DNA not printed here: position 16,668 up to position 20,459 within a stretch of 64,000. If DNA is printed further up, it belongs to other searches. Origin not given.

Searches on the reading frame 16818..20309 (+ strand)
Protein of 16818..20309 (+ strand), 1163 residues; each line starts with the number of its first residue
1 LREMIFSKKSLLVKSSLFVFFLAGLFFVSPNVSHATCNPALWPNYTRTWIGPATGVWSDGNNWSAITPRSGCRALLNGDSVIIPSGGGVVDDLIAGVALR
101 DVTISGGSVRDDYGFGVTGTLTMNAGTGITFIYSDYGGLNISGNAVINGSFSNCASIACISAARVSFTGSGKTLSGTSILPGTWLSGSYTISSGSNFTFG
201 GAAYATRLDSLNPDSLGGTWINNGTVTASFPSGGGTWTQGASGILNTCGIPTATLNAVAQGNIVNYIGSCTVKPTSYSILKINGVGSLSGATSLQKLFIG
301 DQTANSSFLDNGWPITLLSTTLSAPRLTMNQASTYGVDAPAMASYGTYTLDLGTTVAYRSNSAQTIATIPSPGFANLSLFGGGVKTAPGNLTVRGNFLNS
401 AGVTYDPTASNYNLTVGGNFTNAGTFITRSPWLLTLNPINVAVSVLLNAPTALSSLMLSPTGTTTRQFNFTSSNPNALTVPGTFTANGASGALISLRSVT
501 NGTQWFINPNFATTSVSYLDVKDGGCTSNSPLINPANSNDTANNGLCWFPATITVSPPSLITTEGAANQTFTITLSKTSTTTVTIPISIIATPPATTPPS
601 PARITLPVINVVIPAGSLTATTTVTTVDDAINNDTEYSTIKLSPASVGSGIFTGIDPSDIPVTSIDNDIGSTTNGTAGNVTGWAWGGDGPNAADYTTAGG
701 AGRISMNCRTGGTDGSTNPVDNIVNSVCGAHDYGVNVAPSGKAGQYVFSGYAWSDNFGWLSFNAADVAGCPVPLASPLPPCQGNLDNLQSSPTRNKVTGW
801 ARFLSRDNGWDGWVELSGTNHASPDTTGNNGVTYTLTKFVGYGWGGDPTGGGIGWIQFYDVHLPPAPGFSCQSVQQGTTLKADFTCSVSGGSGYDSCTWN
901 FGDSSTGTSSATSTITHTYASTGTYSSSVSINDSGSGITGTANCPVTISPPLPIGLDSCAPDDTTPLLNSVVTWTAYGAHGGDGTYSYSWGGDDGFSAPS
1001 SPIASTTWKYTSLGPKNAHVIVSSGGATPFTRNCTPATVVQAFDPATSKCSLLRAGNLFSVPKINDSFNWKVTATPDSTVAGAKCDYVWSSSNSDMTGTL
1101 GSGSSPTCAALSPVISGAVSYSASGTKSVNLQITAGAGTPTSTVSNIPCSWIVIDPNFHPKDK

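Call 79: search_protein_families(library=pfam, proteins=[window:16818-20309:+], max_evalue=0.001)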
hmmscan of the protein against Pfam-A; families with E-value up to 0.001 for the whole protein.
window:16818-20309:+ (1163 aa): 2 families
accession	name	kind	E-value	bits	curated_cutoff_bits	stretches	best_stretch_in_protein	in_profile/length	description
PF18911.6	PKD_4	-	5.4e-09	36.4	27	1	872-946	12-83/85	PKD domain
PF00801.26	PKD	-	2.3e-06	27.9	23.5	1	881-942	16-76/80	PKD domain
